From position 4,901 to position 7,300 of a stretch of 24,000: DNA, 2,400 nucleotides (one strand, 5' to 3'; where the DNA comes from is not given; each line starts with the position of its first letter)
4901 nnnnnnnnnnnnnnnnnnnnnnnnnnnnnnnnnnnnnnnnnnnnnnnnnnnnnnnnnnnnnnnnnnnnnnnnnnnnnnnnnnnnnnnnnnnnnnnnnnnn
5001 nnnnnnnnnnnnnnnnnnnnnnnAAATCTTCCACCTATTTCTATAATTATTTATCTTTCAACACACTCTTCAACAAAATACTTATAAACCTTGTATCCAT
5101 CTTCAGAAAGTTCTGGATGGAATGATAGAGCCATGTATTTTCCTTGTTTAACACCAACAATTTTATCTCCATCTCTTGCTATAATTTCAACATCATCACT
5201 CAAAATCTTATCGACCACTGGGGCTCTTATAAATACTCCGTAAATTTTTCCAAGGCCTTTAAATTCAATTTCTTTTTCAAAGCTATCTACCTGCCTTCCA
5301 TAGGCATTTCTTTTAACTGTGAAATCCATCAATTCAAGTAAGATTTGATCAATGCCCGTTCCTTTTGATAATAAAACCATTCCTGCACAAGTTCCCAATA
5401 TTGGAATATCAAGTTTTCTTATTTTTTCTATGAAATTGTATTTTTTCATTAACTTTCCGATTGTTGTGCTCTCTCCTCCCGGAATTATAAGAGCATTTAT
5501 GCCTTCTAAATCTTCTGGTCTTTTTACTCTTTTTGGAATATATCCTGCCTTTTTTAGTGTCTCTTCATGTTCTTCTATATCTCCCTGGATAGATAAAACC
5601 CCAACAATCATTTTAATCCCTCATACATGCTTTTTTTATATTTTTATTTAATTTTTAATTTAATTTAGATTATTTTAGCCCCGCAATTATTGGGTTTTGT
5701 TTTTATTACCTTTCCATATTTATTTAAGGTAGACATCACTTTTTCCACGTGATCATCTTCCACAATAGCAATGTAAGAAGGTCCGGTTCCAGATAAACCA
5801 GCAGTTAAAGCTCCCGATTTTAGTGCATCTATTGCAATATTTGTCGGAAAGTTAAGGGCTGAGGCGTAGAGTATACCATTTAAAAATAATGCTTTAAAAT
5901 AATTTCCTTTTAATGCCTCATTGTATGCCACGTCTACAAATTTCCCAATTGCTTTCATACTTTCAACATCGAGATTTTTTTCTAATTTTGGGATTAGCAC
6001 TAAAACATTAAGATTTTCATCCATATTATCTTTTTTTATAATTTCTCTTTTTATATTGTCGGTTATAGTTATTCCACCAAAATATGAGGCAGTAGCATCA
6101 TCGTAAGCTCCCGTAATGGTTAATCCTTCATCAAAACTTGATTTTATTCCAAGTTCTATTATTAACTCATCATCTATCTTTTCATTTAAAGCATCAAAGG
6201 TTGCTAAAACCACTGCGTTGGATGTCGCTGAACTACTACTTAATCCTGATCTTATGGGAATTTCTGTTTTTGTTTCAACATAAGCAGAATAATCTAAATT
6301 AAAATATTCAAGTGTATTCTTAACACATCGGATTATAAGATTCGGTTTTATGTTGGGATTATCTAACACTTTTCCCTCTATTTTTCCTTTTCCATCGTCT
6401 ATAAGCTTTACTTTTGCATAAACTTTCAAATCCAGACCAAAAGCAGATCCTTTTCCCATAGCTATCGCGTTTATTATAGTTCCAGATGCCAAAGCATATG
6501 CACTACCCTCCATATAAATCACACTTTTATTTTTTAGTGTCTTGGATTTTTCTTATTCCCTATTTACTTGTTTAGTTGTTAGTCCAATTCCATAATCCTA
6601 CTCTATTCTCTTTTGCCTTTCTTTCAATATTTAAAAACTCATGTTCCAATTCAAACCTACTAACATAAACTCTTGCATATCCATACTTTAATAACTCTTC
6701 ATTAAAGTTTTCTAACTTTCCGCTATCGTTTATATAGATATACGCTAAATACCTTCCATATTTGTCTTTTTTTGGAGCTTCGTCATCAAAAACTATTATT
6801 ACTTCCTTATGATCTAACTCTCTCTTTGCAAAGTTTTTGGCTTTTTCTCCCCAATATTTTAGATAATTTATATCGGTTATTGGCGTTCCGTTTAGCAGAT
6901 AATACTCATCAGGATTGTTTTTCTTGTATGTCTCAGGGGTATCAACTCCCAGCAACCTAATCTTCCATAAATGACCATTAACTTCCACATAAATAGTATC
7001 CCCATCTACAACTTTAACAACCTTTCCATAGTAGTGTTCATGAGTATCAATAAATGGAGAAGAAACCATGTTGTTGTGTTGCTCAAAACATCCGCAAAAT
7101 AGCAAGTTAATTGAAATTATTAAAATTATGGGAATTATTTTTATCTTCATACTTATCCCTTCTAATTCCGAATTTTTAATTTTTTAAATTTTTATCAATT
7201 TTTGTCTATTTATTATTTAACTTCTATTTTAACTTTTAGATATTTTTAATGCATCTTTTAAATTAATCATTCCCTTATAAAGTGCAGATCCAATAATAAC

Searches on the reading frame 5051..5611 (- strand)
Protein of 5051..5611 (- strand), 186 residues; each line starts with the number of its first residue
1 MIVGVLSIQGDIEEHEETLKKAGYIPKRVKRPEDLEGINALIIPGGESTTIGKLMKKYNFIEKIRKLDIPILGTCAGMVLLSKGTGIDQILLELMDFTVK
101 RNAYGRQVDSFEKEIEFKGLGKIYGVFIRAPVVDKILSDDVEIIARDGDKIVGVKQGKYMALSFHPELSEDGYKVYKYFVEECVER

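Call 83: search_protein_families(library=pfam, proteins=[window:5051-5611:-], max_evalue=0.01)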
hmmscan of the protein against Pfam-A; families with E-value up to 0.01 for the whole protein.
window:5051-5611:- (186 aa): 3 families
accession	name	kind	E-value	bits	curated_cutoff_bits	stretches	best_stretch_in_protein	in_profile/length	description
PF01174.25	SNO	-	1.2e-76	257.2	27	1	5-185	1-188/188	SNO glutamine amidotransferase family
PF00117.34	GATase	-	2e-09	37.9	22.8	1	35-170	40-175/190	Glutamine amidotransferase class-I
PF07685.20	GATase_3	-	0.00022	21.4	27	1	29-84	30-91/196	CobB/CobQ-like glutamine amidotransferase domain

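Call 89: find_homologous_proteins(query=window:5051-5611:-, max_evalue=1e-40)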
Query window:5051-5611:- (186 aa): 687 proteins with E <= 1e-40 among 8000 candidates; the best 120 are listed.
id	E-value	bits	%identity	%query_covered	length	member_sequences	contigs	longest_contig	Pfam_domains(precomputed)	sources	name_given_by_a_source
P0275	2.4e-115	401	100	100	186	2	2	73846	PF00117.35,PF01174.26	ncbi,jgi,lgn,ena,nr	ncbi:MAG: pyridoxal 5'-phosphate synthase glutaminase subunit PdxT [Methanococci archaeon]|nr:pyrido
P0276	6.8e-101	354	87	100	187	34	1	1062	PF00117.35,PF07685.21,PF01174.26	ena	-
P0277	3.3e-97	342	84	99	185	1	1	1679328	PF00117.35,PF07685.21,PF01174.26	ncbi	ncbi:pyridoxal 5'-phosphate synthase glutaminase subunit PdxT [Methanocaldococcus sp. 10A]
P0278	3.8e-95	335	83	99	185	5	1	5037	PF00117.35,PF07685.21,PF01174.26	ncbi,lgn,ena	-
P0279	3.0e-88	312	79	98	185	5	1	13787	PF00117.35,PF01174.26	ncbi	ncbi:pyridoxal 5'-phosphate synthase glutaminase subunit PdxT [Methanocaldococcus infernus]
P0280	8.2e-84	298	77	99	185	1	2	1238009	PF00117.35,PF07685.21,PF01174.26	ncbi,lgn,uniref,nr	ncbi:glutamine amidotransferase subunit PdxT [Methanocaldococcus villosus KIN24-T80]|uniref:Pyridoxa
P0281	2.0e-83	297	76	99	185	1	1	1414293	PF00117.35,PF07685.21,PF01174.26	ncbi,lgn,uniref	ncbi:pyridoxal 5'-phosphate synthase glutaminase subunit PdxT [Methanocaldococcus indicus]|uniref:py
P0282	9.8e-82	291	72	100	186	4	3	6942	PF00117.35,PF01174.26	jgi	jgi:5'-phosphate synthase pdxT subunit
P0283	4.1e-78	279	69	100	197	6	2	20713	PF00117.35,PF07685.21,PF01174.26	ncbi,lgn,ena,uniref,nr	ncbi:pyridoxal 5'-phosphate synthase glutaminase subunit PdxT [Methanothermococcus sp.]|uniref:pyrid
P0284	1.6e-77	278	70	99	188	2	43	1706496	PF00117.35,PF01174.26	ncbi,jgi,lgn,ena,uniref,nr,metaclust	ncbi:MAG: pyridoxal 5-phosphate synthase pdxT subunit [Methanothermococcus sp.]|jgi:5'-phosphate syn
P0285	5.1e-77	276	68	100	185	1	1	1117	PF00117.35,PF07685.21,PF01174.26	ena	-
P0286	1.2e-75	271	68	99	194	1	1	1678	PF00117.35,PF01174.26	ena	-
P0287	6.1e-74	266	65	98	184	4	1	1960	PF00117.35,PF07685.21,PF01174.26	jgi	-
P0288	6.7e-74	266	66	99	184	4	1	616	PF00117.35,PF07685.21,PF01174.26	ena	-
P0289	3.5e-72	260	68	98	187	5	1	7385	PF00117.35,PF07685.21,PF01174.26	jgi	-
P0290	4.0e-72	260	69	98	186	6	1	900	PF00117.35,PF07685.21,PF01174.26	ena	-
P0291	9.0e-72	259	65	99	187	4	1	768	PF00117.35,PF07685.21,PF01174.26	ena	-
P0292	1.5e-71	258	65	100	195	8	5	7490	PF00117.35,PF01174.26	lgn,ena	-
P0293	1.9e-71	258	67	100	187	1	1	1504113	PF00117.35,PF07685.21,PF01174.26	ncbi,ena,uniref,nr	ncbi:pyridoxal 5'-phosphate synthase glutaminase subunit PdxT [Methanofervidicoccus sp. A16]|uniref:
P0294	4.3e-71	257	67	100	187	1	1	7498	PF00117.35,PF07685.21,PF01174.26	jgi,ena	-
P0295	6.1e-71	256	67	100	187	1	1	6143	PF00117.35,PF07685.21,PF01174.26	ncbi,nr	ncbi:MAG TPA: pyridoxal 5'-phosphate synthase glutaminase subunit PdxT [Candidatus Nanopusillus sp.]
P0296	1.6e-70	255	66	99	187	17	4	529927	PF00117.35,PF07685.21,PF01174.26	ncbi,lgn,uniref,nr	ncbi:pyridoxal 5'-phosphate synthase glutaminase subunit PdxT [Methanococcus maripaludis]|uniref:Pyr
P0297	2.3e-70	254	66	97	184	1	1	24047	PF00117.35,PF07685.21,PF01174.26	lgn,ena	-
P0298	4.2e-70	253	66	100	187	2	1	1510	PF00117.35,PF07685.21,PF01174.26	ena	-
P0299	4.9e-70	253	66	100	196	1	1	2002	PF00117.35,PF07685.21,PF01174.26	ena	-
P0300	5.0e-70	253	66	99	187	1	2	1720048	PF00117.35,PF01174.26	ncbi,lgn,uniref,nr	ncbi:SNO glutamine amidotransferase [Methanococcus vannielii SB]|uniref:Pyridoxal 5'-phosphate synth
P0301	6.9e-70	253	66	100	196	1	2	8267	PF00117.35,PF07685.21,PF01174.26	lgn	-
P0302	1.4e-69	252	68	97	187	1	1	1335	PF00117.35,PF07685.21,PF01174.26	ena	-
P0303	2.0e-69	251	67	98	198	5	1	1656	PF00117.35,PF07685.21,PF01174.26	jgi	-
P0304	5.7e-69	250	68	98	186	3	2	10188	PF00117.35,PF07685.21,PF01174.26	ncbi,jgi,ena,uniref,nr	ncbi:MAG TPA: pyridoxal 5'-phosphate synthase glutaminase subunit PdxT [Methanothermococcus okinawen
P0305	6.8e-69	249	65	95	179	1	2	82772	PF00117.35,PF01174.26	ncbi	-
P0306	1.4e-68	248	67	98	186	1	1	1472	PF00117.35,PF07685.21,PF01174.26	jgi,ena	-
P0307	1.9e-68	248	65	99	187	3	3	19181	PF00117.35,PF01174.26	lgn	-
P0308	2.0e-66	241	67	90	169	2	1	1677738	PF00117.35,PF01174.26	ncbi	ncbi:pyridoxal 5'-phosphate synthase glutaminase subunit PdxT [Methanococcus aeolicus]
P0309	1.2e-63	232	62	96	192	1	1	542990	PF00117.35,PF07685.21,PF01174.26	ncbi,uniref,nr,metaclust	ncbi:pyridoxal 5'-phosphate synthase glutaminase subunit PdxT [Methanococcus voltae]|uniref:Pyridoxa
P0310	6.6e-62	227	60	97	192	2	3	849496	PF00117.35,PF07685.21,PF01174.26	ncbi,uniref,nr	ncbi:pyridoxal 5'-phosphate synthase glutaminase subunit PdxT [Methanococcus voltae]|uniref:Pyridoxa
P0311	4.1e-60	221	57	100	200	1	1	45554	PF00117.35,PF07685.21,PF01174.26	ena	-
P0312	1.5e-52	196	54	97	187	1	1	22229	PF00117.35,PF07685.21,PF01174.26,PF03575.24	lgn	-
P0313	1.6e-52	196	55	97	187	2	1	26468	PF07685.21,PF01174.26,PF03575.24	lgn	-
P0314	5.6e-52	194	55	97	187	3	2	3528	PF00117.35,PF07685.21,PF01174.26,PF03575.24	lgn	-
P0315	2.0e-49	186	53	97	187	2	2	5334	PF00117.35,PF07685.21,PF01174.26,PF03575.24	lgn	-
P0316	1.2e-48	183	54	97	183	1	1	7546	PF00117.35,PF07685.21,PF01174.26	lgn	-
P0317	1.5e-48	183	53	97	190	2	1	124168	PF00117.35,PF07685.21,PF01174.26,PF03575.24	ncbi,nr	ncbi:MAG TPA: pyridoxal 5'-phosphate synthase glutaminase subunit PdxT [Peptococcaceae bacterium]|nr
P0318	1.7e-48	183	53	97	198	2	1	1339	PF00117.35,PF07685.21,PF01174.26,PF03575.24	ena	-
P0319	2.7e-48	182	52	96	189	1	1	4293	PF07685.21,PF01174.26,PF03575.24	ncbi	-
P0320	4.7e-48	182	51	96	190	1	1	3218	PF07685.21,PF01174.26,PF03575.24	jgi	jgi:5'-phosphate synthase pdxT subunit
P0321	5.0e-48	181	50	96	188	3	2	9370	PF07685.21,PF01174.26,PF03575.24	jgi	jgi:pyridoxal 5''-phosphate synthase, glutaminase subunit Pdx2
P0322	5.9e-48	181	52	97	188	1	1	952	PF00117.35,PF07685.21,PF01174.26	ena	-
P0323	7.9e-48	181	49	97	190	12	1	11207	PF00117.35,PF07685.21,PF01174.26,PF03575.24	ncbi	-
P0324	1.8e-47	180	51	99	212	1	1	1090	PF07685.21,PF01174.26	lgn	-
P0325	2.6e-47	179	52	100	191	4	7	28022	PF00117.35,PF07685.21,PF01174.26,PF03575.24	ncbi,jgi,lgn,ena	jgi:5'-phosphate synthase pdxT subunit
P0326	3.5e-47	179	50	92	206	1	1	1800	PF00117.35,PF07685.21,PF01174.26,PF03575.24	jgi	-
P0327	4.2e-47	178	50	96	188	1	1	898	PF07685.21,PF01174.26,PF03575.24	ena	-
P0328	5.5e-47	178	50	96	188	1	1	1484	PF07685.21,PF01174.26,PF03575.24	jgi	jgi:5'-phosphate synthase pdxT subunit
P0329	7.6e-47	178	50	96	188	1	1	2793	PF07685.21,PF01174.26,PF03575.24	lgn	-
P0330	7.8e-47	178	50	97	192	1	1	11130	PF00117.35,PF07685.21,PF01174.26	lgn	-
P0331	8.6e-47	177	50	96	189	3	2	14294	PF07685.21,PF01174.26,PF03575.24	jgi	-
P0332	1.1e-46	177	50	96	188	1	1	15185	PF07685.21,PF01174.26,PF03575.24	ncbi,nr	ncbi:MAG: pyridoxal 5'-phosphate synthase glutaminase subunit PdxT [Syntrophomonas sp.]|nr:pyridoxal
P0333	1.3e-46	177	49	97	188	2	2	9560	PF07685.21,PF01174.26,PF03575.24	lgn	-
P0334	1.7e-46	176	48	99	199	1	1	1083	PF07685.21,PF01174.26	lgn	-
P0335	2.1e-46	176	51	96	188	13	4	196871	PF07685.21,PF01174.26,PF03575.24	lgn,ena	-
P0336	2.7e-46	176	50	97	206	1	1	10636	PF00117.35,PF07685.21,PF01174.26,PF03575.24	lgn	-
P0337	3.3e-46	175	47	97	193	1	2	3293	PF01174.26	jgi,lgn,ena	-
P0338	3.7e-46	175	51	97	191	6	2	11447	PF07685.21,PF01174.26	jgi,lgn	jgi:5'-phosphate synthase pdxT subunit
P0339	4.2e-46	175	53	91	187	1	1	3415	PF07685.21,PF01174.26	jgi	jgi:5'-phosphate synthase pdxT subunit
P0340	4.4e-46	175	51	97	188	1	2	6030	PF07685.21,PF01174.26,PF03575.24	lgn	-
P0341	7.2e-46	174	50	96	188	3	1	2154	PF07685.21,PF01174.26,PF03575.24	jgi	-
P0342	7.3e-46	174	49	96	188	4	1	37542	PF07685.21,PF01174.26,PF03575.24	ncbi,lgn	-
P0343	9.3e-46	174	49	98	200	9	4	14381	PF00117.35,PF07685.21,PF01174.26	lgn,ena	-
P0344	1.1e-45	174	49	95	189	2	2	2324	PF00117.35,PF07685.21,PF01174.26,PF03575.24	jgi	jgi:5'-phosphate synthase pdxT subunit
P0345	1.3e-45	174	52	92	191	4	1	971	PF00117.35,PF07685.21,PF01174.26,PF03575.24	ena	-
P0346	1.5e-45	173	49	97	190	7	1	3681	PF00117.35,PF07685.21,PF01174.26,PF03575.24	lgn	-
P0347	1.5e-45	173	49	95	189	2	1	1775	PF07685.21,PF01174.26,PF03575.24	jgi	-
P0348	1.6e-45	173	47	98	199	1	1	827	PF00117.35,PF07685.21,PF01174.26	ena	-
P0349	1.7e-45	173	48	96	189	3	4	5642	PF07685.21,PF01174.26,PF03575.24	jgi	-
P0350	2.1e-45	173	48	99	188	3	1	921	PF07685.21,PF01174.26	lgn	-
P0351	2.6e-45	173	48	99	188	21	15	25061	PF07685.21,PF01174.26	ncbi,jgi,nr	ncbi:MAG: pyridoxal 5'-phosphate synthase glutaminase subunit PdxT [Bacillota bacterium]|jgi:5'-phos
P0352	2.6e-45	173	50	97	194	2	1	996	PF07685.21,PF01174.26,PF03575.24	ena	-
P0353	2.8e-45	172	49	96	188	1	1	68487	PF07685.21,PF01174.26,PF03575.24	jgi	jgi:5'-phosphate synthase pdxT subunit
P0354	3.0e-45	172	48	96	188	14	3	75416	PF07685.21,PF01174.26,PF03575.24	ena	-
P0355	3.1e-45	172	49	97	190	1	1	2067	PF00117.35,PF07685.21,PF01174.26,PF03575.24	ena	-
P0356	3.3e-45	172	50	96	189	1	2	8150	PF07685.21,PF01174.26,PF03575.24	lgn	-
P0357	3.4e-45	172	51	96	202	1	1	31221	PF07685.21,PF01174.26,PF03575.24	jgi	-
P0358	5.0e-45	172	51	92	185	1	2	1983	PF07685.21,PF01174.26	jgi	jgi:5'-phosphate synthase pdxT subunit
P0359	5.5e-45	172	51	97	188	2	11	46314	PF07685.21,PF01174.26,PF03575.24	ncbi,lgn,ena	-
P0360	6.0e-45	171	49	97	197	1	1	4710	PF07685.21,PF01174.26,PF03575.24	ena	-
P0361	6.1e-45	171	48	96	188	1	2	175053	PF07685.21,PF01174.26,PF03575.24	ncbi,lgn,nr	ncbi:MAG: pyridoxal 5'-phosphate synthase glutaminase subunit PdxT [Syntrophomonadaceae bacterium]|n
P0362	6.3e-45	171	49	99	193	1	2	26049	PF07685.21,PF01174.26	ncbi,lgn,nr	ncbi:MAG: pyridoxal 5'-phosphate synthase glutaminase subunit PdxT [Chloroflexi bacterium]|nr:pyrido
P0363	6.4e-45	171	48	97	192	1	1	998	PF07685.21,PF01174.26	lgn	-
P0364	6.8e-45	171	50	98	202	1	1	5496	PF07722.20,PF00117.35,PF07685.21,PF01174.26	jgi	-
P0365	7.7e-45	171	48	97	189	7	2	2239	PF07685.21,PF01174.26,PF03575.24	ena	-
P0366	7.8e-45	171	50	96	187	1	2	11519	PF07685.21,PF01174.26,PF03575.24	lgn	-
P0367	9.3e-45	171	51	100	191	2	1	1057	PF07685.21,PF01174.26,PF03575.24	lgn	-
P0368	9.4e-45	171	49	98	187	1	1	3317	PF01174.26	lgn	-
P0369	9.9e-45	171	51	96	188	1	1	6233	PF00117.35,PF07685.21,PF01174.26,PF03575.24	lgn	-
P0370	1.0e-44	171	49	97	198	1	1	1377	PF07685.21,PF01174.26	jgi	jgi:5'-phosphate synthase pdxT subunit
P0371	1.1e-44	171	49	97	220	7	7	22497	PF07685.21,PF01174.26,PF03575.24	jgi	-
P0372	1.1e-44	170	49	97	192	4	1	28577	PF00117.35,PF07685.21,PF01174.26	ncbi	ncbi:MAG: pyridoxal 5'-phosphate synthase glutaminase subunit PdxT [Bacillota bacterium]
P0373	1.1e-44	170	49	97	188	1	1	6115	PF07685.21,PF01174.26,PF03575.24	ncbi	-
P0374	1.3e-44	170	50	97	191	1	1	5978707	PF00117.35,PF07685.21,PF01174.26,PF03575.24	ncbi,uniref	ncbi:pyridoxal 5'-phosphate synthase glutaminase subunit PdxT [Paenibacillus sp. FA6]|uniref:pyridox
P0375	1.4e-44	170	48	96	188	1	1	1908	PF07685.21,PF01174.26,PF03575.24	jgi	jgi:5'-phosphate synthase pdxT subunit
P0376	1.5e-44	170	49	97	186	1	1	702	PF07685.21,PF01174.26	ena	-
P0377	1.5e-44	170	49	97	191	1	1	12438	PF07685.21,PF01174.26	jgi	-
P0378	1.5e-44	170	47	96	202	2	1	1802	PF07685.21,PF01174.26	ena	-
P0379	1.5e-44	170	47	97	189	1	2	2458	PF00117.35,PF07685.21,PF01174.26,PF03575.24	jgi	jgi:5'-phosphate synthase pdxT subunit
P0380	1.5e-44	170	50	99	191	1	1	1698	PF00117.35,PF07685.21,PF01174.26,PF03575.24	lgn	-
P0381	1.5e-44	170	48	97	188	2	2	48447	PF00117.35,PF07685.21,PF01174.26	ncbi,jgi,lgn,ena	-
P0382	1.5e-44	170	49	96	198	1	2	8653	PF00117.35,PF07685.21,PF01174.26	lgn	-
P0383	1.5e-44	170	49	97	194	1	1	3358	PF07685.21,PF01174.26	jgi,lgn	jgi:5'-phosphate synthase pdxT subunit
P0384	1.6e-44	170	49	98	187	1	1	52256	PF00117.35,PF07685.21,PF01174.26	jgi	jgi:5'-phosphate synthase pdxT subunit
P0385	1.6e-44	170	49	96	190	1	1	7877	PF07685.21,PF01174.26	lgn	-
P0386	1.7e-44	170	49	97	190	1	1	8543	PF07685.21,PF01174.26,PF03575.24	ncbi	ncbi:MAG: pyridoxal 5'-phosphate synthase glutaminase subunit PdxT [Thermacetogeniaceae bacterium]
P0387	1.9e-44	170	47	98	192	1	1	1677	PF07685.21,PF01174.26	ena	-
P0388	2.0e-44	170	49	97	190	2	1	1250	PF00117.35,PF07685.21,PF01174.26,PF03575.24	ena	-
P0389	2.0e-44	170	50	98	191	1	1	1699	PF00117.35,PF07685.21,PF01174.26,PF03575.24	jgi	jgi:5'-phosphate synthase pdxT subunit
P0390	2.1e-44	170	49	97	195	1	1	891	PF07685.21,PF01174.26,PF03575.24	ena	-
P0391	2.2e-44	170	48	98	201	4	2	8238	PF00117.35,PF07685.21,PF01174.26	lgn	-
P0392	2.3e-44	169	49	97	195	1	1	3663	PF07685.21,PF01174.26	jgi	jgi:5'-phosphate synthase pdxT subunit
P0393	2.3e-44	169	50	90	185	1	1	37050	PF07685.21,PF01174.26,PF03575.24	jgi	jgi:5'-phosphate synthase pdxT subunit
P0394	2.3e-44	169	49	97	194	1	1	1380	PF07685.21,PF01174.26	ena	-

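Call 90: find_encoding_contigs(protein=P0275, flank=6000, max_places=4)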
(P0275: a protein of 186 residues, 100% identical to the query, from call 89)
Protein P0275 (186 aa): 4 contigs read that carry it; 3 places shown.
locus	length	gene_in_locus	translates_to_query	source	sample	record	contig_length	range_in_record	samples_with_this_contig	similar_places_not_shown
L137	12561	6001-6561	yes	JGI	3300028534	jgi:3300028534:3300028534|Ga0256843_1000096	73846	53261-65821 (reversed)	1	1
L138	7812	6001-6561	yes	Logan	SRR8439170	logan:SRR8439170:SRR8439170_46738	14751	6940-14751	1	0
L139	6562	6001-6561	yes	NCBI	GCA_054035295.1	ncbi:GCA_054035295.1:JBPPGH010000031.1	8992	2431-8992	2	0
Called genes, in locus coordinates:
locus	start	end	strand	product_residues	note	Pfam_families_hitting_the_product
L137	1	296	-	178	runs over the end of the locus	PF00406:ADK (weak), PF13189:Cytidylate_kin2, PF13207:AAA_17, PF13238:AAA_18, PF02224:Cytidylate_kin (weak)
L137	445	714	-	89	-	PF01199:Ribosomal_L34e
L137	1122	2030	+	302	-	PF01180:DHO_dh, PF01207:Dus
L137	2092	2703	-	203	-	PF00571:CBS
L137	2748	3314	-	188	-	PF01712:dNK (weak), PF02223:Thymidylate_kin, PF13207:AAA_17 (faint), PF13521:AAA_28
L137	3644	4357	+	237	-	PF00977:His_biosynth, PF00218:IGPS (faint), PF05690:ThiG (faint), PF00290:Trp_syntA (faint), PF01207:Dus (weak), PF04131:NanE (faint)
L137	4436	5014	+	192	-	PF00565:SNase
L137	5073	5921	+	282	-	PF00288:GHMP_kinases_N, PF08544:GHMP_kinases_C (faint)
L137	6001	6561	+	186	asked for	PF01174:SNO, PF00117:GATase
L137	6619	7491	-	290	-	-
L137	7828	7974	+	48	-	-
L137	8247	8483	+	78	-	-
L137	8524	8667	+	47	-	-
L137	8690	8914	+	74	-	-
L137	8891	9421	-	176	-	-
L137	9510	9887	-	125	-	-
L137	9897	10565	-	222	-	PF01935:DUF87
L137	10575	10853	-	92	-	-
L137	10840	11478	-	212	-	-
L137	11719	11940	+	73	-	-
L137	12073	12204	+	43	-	-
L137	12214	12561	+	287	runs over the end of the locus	-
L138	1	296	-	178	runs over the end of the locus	PF00406:ADK (weak), PF13189:Cytidylate_kin2, PF13207:AAA_17, PF13238:AAA_18, PF02224:Cytidylate_kin (weak)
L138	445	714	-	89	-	PF01199:Ribosomal_L34e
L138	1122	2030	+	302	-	PF01180:DHO_dh, PF01207:Dus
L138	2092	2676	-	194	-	PF00571:CBS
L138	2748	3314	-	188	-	PF01712:dNK (weak), PF02223:Thymidylate_kin, PF13207:AAA_17 (faint), PF13521:AAA_28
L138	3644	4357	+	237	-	PF00977:His_biosynth, PF00218:IGPS (faint), PF05690:ThiG (faint), PF00290:Trp_syntA (faint), PF01207:Dus (weak), PF04131:NanE (faint)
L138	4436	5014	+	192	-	PF00565:SNase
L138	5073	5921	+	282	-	PF00288:GHMP_kinases_N, PF08544:GHMP_kinases_C (faint)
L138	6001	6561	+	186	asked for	PF01174:SNO, PF00117:GATase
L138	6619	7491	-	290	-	-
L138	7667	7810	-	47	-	?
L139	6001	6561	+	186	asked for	PF01174:SNO, PF00117:GATase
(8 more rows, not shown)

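Call 91: find_encoding_contigs(protein=P0277, flank=4000, max_places=2)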
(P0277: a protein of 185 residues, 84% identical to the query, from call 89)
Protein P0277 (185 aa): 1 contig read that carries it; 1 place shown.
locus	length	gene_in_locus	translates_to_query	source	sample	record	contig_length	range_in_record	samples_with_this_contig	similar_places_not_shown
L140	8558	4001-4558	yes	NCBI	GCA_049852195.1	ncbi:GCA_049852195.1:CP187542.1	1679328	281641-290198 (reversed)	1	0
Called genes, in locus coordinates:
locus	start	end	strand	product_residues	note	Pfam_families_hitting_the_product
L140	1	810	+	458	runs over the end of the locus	PF05167:DUF711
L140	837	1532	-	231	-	-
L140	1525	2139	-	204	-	PF12804:NTP_transf_3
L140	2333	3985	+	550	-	PF02463:SMC_N (faint), PF03193:RsgA_GTPase (faint), PF13191:AAA_16 (faint), PF13555:AAA_29 (faint), PF00004:AAA (faint), PF00005:ABC_tran, PF13304:AAA_21 (faint), PF00005:ABC_tran, +1 more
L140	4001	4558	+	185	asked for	PF01174:SNO, PF00117:GATase, PF07685:GATase_3 (weak)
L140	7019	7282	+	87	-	PF09827:CRISPR_Cas2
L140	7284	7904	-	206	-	PF22662:Csa3_N, PF13936:HTH_38 (weak)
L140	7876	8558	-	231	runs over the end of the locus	-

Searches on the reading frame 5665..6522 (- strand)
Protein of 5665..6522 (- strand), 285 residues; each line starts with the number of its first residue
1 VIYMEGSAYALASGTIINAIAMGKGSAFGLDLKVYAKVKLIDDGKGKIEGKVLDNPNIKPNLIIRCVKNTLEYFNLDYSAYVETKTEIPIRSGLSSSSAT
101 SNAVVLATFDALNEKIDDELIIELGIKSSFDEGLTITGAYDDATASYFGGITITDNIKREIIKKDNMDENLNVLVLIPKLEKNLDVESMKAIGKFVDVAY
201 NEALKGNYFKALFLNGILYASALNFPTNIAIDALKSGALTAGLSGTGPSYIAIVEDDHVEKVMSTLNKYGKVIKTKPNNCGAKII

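Call 83: search_protein_families(library=pfam, proteins=[window:5665-6522:-], max_evalue=0.01)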
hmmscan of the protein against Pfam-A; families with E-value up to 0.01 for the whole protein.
window:5665-6522:- (285 aa): 3 families
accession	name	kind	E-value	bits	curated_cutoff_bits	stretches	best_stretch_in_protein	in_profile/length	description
PF00288.32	GHMP_kinases_N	-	5.7e-15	55.7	22.3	1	61-150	1-87/87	GHMP kinases N terminal domain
PF08544.19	GHMP_kinases_C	-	1.4e-05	25.8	21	1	226-271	35-84/85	GHMP kinases C terminal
PF22700.2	MVD-like_N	-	0.00071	19.7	27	1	62-121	64-124/157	Diphosphomevalonate decarboxylase-like N-terminal domain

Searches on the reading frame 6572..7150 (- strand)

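Call 83: search_protein_families(library=pfam, proteins=[window:6572-7150:-], max_evalue=0.01)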
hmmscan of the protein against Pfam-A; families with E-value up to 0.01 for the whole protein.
window:6572-7150:- (192 aa): 1 family
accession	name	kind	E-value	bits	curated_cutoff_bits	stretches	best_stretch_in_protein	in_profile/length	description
PF00565.23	SNase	-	2.6e-28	99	21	1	63-188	1-106/107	Staphylococcal nuclease homologue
